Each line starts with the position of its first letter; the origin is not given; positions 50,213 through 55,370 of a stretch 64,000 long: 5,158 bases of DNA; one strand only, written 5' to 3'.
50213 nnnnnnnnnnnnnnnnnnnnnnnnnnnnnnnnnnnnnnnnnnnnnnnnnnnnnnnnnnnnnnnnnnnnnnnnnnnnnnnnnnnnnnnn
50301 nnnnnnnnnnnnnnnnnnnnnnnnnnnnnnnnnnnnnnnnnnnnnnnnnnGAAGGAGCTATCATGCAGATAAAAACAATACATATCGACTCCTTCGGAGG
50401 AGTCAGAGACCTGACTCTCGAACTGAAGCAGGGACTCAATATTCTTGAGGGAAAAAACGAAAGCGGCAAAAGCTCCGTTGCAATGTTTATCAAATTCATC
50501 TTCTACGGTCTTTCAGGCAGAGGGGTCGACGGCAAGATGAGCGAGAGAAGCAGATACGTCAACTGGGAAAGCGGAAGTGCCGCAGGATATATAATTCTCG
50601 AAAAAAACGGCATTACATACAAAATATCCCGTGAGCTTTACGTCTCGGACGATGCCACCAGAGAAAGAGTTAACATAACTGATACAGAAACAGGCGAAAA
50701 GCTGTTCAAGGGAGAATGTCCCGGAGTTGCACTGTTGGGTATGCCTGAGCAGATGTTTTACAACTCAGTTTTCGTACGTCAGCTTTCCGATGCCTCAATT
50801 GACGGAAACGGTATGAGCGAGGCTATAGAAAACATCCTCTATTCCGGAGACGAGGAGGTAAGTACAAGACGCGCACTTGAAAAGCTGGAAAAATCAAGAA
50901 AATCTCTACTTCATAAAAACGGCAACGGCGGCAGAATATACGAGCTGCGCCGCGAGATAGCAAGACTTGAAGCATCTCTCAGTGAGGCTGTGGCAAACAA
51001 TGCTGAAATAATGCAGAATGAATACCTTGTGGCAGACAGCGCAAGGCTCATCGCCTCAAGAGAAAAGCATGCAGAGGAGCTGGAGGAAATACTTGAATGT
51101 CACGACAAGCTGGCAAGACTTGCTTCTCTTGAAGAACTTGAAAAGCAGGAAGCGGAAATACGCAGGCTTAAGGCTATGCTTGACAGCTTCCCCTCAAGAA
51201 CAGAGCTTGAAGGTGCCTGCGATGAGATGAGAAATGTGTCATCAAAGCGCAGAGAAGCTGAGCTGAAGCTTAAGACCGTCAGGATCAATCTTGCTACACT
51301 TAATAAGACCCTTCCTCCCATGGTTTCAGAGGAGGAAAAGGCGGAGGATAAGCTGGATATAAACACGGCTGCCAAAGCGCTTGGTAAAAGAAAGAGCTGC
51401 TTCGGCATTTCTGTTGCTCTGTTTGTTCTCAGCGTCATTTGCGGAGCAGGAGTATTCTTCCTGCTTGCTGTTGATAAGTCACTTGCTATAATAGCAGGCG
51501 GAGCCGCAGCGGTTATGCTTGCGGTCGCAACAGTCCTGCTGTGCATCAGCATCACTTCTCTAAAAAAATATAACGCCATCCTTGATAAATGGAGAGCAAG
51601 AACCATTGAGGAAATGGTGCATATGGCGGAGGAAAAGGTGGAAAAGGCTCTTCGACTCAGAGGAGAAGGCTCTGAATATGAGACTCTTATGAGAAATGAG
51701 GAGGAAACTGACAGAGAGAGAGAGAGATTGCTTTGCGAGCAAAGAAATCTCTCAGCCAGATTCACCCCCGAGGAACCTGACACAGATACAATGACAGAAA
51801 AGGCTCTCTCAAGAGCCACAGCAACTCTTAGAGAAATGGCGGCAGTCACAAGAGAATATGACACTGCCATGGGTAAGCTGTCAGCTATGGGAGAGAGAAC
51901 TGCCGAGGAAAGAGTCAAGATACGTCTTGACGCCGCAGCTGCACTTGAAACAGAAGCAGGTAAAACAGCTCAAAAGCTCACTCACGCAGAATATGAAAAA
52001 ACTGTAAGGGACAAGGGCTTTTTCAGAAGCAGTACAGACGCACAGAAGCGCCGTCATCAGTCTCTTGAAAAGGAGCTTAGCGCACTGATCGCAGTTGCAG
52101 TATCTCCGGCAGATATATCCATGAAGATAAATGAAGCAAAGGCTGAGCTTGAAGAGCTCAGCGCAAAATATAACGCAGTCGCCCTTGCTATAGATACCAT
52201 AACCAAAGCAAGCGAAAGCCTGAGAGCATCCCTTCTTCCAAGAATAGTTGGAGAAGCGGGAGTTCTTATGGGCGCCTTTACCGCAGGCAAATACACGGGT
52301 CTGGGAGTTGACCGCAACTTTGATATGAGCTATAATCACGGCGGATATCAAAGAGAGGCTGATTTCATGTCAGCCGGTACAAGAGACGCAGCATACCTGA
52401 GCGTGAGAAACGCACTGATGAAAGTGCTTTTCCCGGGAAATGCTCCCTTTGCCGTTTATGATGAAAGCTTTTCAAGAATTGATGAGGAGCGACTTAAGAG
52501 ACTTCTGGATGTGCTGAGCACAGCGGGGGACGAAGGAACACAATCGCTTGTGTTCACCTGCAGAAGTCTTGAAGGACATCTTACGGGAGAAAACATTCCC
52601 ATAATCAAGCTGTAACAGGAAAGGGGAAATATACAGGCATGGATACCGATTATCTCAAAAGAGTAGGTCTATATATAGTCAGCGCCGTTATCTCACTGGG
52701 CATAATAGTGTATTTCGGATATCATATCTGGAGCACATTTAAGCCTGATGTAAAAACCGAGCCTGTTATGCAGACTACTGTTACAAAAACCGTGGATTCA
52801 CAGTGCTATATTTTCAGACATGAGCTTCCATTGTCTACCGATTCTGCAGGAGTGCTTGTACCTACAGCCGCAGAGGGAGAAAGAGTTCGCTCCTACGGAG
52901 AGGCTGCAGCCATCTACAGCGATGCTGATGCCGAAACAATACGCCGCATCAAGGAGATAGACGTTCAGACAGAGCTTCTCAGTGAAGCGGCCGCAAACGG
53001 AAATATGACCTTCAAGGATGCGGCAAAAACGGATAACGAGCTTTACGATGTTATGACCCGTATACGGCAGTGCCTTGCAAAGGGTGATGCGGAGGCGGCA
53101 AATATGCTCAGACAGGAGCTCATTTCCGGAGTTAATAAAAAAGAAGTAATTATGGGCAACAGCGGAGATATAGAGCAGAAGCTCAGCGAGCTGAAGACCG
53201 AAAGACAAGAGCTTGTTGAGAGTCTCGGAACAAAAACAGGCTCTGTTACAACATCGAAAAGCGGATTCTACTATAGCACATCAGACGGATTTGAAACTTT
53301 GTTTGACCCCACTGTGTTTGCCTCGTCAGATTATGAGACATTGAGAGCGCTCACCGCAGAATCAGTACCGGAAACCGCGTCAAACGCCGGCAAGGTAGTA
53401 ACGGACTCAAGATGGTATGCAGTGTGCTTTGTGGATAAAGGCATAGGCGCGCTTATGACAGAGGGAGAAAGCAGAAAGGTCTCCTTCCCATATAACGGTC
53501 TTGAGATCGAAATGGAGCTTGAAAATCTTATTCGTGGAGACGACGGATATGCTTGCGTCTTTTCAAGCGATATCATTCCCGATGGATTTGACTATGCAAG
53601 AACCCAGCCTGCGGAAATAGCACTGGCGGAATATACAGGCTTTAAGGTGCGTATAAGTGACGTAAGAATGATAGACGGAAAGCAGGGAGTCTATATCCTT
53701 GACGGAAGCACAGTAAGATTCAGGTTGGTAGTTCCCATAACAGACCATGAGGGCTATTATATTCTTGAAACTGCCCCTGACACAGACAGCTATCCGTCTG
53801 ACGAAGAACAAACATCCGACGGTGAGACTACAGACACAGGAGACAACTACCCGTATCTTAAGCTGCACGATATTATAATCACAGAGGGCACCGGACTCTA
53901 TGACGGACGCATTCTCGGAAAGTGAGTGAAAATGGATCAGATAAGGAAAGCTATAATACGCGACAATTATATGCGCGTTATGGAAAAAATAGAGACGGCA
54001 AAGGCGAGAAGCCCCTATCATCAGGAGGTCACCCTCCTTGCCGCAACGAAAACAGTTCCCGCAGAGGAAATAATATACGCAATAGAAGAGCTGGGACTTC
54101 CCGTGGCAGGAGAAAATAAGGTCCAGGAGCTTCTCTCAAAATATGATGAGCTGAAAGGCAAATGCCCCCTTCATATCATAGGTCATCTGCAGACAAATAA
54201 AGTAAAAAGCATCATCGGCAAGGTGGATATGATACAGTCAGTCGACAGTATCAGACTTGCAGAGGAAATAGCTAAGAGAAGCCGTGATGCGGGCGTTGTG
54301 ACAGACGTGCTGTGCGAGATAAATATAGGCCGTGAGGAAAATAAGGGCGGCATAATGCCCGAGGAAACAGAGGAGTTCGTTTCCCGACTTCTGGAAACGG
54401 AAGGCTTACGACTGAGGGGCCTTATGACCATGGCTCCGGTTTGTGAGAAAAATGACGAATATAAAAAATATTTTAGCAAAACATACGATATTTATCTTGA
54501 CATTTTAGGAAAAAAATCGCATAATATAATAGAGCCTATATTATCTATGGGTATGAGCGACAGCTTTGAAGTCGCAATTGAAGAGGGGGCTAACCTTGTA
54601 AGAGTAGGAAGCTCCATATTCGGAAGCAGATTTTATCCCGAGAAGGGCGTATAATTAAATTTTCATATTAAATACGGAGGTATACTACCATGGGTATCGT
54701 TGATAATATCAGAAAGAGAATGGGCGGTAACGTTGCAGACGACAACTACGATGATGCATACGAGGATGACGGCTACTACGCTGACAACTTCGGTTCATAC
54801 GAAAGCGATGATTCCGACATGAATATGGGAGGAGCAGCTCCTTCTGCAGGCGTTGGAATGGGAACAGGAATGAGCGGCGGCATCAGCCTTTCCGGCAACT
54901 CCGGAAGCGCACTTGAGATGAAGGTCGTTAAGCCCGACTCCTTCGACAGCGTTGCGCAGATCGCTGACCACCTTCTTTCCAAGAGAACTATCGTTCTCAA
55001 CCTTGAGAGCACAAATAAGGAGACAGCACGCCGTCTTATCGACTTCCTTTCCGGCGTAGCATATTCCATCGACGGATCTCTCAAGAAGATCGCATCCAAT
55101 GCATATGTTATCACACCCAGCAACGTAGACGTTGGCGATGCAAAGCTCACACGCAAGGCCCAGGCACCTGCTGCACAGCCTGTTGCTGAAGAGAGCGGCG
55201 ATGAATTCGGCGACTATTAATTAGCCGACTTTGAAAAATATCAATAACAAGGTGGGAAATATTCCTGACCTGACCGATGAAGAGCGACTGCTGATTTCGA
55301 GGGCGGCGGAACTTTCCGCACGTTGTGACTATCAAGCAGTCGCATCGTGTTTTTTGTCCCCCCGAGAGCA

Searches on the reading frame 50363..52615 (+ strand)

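Call 63: search_protein_families(library=pfam, proteins=[window:50363-52615:+], max_evalue=0.00001)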
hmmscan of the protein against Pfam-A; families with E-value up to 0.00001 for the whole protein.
window:50363-52615:+ (750 aa): 4 families
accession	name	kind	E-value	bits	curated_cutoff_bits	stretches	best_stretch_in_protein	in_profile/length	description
PF13476.12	AAA_23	-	1.1e-10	42.9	27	1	6-266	2-193/201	AAA domain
PF13175.12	AAA_15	-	2.3e-09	37.8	32.1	1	1-335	1-251/374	AAA ATPase domain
PF02463.25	SMC_N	-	1.4e-08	34.9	40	0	559-735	84-199/220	RecF/RecN/SMC N terminal domain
PF13514.12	AAA_27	-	2.8e-07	30.8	22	1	1-54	1-57/206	AAA domain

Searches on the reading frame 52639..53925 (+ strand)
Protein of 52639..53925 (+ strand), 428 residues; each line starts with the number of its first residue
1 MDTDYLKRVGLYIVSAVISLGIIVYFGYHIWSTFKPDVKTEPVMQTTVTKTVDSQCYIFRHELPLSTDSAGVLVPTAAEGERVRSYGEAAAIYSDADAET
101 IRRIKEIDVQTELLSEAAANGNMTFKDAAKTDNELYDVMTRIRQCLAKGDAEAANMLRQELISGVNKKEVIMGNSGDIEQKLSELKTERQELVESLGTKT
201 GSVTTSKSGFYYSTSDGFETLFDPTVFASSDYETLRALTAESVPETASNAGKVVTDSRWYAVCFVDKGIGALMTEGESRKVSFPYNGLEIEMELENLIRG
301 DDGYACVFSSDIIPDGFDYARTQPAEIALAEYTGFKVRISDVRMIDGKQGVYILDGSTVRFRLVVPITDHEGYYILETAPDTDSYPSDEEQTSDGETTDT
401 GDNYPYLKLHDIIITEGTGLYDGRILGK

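Call 64: search_protein_families(library=pfam, proteins=[window:52639-53925:+], max_evalue=0.00001)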
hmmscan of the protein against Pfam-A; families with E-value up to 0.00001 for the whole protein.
window:52639-53925:+ (428 aa): 1 family
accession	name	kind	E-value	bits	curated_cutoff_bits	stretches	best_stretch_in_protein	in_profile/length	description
PF12700.13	HlyD_2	-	2.3e-35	122.6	25.1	1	18-424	17-414/416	HlyD family secretion protein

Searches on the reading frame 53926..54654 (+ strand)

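Call 64: search_protein_families(library=pfam, proteins=[window:53926-54654:+], max_evalue=0.00001)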
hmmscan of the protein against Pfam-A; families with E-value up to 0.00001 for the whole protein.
window:53926-54654:+ (242 aa): 1 family
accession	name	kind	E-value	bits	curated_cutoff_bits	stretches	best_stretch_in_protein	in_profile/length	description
PF01168.26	Ala_racemase_N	-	4.1e-18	66.3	24.1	1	22-234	10-218/220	Alanine racemase, N-terminal domain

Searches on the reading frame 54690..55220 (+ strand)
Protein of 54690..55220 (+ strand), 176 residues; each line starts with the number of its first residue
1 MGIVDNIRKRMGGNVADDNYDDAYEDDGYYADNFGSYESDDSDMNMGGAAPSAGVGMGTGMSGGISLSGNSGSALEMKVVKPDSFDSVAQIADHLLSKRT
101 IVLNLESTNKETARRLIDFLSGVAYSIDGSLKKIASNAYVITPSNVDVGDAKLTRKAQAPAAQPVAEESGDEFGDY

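Call 64: search_protein_families(library=pfam, proteins=[window:54690-55220:+], max_evalue=0.00001)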
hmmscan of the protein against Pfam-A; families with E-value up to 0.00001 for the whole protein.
window:54690-55220:+ (176 aa): 1 family
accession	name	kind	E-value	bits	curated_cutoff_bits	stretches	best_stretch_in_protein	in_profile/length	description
PF04472.17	SepF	-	8.2e-26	90.5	27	1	78-148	2-72/72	Cell division protein SepF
